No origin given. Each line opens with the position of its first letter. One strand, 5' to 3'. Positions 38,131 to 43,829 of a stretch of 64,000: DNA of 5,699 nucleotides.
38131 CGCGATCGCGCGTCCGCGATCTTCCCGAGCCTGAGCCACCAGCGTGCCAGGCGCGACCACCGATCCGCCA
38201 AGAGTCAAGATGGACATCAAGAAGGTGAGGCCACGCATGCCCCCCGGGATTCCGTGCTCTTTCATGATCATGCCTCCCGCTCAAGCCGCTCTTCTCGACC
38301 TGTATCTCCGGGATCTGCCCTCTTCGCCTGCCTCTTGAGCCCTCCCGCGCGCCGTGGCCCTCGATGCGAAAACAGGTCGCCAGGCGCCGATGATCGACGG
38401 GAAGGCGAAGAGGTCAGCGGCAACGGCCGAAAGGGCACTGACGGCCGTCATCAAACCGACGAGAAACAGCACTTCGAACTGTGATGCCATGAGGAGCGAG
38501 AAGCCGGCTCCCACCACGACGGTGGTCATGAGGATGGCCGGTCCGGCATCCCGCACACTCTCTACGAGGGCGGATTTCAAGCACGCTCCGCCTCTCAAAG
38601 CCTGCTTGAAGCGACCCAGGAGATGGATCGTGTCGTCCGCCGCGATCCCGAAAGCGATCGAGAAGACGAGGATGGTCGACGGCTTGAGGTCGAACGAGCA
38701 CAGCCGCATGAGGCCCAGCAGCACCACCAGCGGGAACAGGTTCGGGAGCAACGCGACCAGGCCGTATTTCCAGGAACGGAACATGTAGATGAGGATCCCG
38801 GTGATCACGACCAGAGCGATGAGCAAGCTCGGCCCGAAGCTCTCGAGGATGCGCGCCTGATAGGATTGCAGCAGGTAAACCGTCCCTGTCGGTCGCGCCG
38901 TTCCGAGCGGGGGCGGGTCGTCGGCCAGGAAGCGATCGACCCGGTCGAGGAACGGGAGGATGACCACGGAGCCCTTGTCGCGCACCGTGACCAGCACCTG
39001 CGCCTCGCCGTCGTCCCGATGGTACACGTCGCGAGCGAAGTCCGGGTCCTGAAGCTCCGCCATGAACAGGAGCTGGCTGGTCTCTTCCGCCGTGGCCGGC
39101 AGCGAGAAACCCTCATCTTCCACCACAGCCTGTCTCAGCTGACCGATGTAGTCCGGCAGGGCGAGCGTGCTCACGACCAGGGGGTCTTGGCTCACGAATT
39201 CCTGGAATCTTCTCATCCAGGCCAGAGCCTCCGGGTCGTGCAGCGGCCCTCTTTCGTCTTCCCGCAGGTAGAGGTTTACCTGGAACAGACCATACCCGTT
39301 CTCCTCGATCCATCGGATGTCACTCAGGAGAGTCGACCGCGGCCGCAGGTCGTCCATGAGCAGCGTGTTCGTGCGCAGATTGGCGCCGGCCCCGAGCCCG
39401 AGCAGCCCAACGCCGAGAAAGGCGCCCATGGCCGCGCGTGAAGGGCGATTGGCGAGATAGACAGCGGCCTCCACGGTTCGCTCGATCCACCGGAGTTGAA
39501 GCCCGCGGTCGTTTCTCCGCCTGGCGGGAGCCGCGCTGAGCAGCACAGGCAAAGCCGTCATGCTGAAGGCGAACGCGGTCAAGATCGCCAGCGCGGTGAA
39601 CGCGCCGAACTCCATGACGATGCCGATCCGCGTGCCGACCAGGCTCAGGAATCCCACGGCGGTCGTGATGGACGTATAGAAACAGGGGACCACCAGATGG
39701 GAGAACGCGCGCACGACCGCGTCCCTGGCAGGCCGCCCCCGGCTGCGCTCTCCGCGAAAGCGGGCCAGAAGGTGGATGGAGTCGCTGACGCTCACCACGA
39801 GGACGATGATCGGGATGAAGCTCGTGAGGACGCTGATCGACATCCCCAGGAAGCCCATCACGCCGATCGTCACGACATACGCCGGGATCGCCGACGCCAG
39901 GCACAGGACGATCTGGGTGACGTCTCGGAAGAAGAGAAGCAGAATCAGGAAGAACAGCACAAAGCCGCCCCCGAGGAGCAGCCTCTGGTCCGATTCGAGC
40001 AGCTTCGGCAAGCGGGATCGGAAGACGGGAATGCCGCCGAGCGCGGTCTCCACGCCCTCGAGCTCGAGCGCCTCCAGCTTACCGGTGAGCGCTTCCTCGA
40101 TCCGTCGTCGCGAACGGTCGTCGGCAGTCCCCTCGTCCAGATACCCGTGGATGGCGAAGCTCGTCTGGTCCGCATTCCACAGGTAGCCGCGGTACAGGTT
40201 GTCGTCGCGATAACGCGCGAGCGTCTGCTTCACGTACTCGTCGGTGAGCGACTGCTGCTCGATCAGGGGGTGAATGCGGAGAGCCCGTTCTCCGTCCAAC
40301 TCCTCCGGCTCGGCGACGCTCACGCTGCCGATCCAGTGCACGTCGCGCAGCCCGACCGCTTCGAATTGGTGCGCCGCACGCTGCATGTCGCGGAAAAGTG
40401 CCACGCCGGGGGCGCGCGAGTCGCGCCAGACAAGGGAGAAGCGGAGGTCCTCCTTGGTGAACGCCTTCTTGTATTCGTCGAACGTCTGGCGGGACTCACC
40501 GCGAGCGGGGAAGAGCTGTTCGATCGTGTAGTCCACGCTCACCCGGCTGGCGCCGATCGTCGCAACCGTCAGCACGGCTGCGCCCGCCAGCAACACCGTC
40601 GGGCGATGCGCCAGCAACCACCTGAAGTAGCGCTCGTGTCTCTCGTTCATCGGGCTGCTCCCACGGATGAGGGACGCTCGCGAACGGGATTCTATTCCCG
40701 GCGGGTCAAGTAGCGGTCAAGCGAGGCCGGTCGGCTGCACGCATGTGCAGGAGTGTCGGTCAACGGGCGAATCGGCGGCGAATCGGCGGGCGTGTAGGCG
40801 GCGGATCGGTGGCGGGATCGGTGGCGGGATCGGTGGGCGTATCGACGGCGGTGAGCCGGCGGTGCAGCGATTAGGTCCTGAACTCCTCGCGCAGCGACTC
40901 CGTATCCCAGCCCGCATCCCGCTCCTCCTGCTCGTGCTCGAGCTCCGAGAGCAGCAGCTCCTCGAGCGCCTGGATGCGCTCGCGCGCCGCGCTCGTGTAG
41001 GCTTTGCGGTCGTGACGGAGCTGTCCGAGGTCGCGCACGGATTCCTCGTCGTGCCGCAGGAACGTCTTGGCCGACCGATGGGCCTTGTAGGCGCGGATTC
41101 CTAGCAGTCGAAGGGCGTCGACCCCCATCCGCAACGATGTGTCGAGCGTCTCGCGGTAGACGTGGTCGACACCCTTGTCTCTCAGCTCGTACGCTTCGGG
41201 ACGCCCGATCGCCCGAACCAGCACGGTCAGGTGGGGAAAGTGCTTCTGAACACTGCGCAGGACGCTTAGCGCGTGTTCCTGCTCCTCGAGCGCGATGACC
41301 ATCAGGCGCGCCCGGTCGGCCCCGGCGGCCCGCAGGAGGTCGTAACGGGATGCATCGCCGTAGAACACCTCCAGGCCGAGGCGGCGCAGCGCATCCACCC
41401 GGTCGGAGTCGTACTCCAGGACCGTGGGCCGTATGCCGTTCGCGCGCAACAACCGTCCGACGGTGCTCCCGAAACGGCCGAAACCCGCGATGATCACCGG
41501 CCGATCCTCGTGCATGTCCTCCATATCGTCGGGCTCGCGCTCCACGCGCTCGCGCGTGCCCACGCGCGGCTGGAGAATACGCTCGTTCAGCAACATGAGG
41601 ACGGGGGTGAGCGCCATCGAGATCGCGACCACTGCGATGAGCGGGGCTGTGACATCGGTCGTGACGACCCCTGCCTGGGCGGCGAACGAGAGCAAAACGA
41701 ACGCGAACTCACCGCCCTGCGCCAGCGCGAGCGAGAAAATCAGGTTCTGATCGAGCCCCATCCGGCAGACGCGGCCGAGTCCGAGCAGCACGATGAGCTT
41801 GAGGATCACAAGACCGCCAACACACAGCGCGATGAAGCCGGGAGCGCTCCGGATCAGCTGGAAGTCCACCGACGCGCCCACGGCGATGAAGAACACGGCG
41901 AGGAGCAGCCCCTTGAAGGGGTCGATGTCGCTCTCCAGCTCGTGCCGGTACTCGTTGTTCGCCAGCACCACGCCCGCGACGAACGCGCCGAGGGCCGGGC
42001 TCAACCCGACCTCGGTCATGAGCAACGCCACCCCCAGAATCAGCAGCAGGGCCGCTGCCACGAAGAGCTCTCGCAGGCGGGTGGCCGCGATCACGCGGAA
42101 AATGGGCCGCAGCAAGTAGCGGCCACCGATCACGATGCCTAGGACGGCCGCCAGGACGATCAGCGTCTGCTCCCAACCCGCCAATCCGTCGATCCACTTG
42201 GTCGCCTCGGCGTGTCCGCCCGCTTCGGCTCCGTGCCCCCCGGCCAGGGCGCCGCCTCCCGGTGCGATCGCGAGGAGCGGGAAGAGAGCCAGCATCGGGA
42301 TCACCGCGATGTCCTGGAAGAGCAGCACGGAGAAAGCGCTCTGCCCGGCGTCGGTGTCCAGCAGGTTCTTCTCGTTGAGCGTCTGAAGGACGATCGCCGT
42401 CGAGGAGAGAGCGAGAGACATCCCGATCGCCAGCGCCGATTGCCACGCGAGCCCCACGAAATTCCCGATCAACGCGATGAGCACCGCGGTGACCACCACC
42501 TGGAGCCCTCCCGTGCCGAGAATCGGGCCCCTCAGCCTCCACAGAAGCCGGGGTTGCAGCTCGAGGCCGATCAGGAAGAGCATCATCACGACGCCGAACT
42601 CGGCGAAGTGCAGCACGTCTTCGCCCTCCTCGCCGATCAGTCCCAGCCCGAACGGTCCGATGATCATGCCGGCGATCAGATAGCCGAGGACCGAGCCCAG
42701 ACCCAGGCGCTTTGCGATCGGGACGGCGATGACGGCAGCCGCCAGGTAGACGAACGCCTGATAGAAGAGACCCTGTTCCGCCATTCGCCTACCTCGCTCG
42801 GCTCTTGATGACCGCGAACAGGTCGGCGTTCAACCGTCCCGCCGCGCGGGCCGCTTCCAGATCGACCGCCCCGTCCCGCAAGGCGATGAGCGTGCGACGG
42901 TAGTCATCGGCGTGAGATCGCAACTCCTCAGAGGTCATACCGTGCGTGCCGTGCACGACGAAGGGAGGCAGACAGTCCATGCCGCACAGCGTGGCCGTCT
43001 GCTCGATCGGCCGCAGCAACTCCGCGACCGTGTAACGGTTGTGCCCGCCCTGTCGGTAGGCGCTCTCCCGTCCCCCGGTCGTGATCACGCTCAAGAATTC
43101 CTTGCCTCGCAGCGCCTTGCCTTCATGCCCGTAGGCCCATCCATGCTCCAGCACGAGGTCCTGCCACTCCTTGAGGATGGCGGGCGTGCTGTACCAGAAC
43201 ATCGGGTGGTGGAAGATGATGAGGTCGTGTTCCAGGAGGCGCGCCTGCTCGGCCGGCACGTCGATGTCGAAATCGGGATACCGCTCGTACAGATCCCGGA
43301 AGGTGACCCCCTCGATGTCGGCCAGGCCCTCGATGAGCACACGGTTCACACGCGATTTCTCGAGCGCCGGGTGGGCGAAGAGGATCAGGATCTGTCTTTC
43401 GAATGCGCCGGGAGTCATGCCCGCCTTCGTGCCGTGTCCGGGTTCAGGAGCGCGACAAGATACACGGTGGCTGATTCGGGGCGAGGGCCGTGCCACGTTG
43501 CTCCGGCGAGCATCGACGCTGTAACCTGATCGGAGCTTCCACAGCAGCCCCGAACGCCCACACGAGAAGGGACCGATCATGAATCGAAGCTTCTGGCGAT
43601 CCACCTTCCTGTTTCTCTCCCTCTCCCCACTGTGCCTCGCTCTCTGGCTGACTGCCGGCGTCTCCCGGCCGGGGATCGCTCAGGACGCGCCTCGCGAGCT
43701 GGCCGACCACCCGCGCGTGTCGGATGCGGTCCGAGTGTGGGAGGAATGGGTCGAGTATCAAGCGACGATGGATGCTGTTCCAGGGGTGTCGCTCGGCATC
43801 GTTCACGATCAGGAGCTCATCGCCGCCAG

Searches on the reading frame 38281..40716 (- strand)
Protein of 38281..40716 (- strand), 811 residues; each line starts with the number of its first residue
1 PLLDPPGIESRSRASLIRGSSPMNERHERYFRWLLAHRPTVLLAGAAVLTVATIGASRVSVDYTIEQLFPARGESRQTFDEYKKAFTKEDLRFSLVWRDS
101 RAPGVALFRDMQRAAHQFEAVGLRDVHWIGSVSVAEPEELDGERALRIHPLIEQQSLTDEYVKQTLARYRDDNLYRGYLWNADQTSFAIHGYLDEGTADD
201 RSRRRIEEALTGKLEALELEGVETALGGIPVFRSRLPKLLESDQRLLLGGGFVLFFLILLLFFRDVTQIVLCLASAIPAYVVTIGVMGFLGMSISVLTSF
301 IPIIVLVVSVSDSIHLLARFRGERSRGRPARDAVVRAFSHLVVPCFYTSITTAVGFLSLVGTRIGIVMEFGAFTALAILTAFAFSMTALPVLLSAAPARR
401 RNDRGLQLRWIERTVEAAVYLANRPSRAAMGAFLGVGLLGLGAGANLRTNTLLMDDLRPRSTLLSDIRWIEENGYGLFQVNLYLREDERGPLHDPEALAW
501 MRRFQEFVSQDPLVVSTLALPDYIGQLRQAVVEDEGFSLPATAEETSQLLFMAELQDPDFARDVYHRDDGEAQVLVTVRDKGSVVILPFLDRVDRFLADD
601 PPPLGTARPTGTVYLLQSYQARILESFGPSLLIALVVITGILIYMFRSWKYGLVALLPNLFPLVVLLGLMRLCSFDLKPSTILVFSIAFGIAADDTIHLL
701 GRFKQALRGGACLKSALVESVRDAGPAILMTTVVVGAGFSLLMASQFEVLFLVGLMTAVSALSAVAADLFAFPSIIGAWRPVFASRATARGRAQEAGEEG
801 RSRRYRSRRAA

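Call 9: search_protein_families(library=pfam, proteins=[window:38281-40716:-], max_evalue=0.001)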
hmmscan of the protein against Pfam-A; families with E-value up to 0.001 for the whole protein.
window:38281-40716:- (811 aa): 4 families
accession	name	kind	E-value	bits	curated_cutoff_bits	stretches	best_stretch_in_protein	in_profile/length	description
PF03176.21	MMPL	-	1.2e-35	123.4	20.5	2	175-414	76-322/333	MMPL family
PF12349.14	Sterol-sensing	-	9.4e-12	45.5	22.3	1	273-404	13-144/153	Sterol-sensing domain of SREBP cleavage-activation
PF02460.24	Patched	-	4.4e-07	30.2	23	1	268-392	30-153/156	Patched SSD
PF00873.25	ACR_tran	-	8.1e-06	24.3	28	0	251-418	340-512/1021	AcrB/AcrD/AcrF family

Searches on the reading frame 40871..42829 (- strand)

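Call 9: search_protein_families(library=pfam, proteins=[window:40871-42829:-], max_evalue=0.001)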
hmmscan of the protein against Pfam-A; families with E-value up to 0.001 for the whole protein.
window:40871-42829:- (652 aa): 2 families
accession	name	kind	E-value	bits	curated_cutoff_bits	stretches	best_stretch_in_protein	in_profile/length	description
PF00999.27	Na_H_Exchanger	-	3e-63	214.4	26.2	1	32-411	4-373/375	Sodium/hydrogen exchanger, transmembrane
PF02254.24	TrkA_N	-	6.3e-23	81.7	23.8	1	445-558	1-114/116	TrkA-N domain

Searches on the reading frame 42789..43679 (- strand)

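Call 9: search_protein_families(library=pfam, proteins=[window:42789-43679:-], max_evalue=0.001)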
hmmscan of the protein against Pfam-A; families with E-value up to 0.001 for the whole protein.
window:42789-43679:- (296 aa): 2 families
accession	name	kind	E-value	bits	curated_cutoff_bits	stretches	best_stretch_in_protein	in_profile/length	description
PF02525.22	Flavodoxin_2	-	6.5e-49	166.8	27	1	96-262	2-196/198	Flavodoxin-like fold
PF03358.20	FMN_red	-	3.9e-05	23.7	24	1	119-209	39-123/152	NADPH-dependent FMN reductase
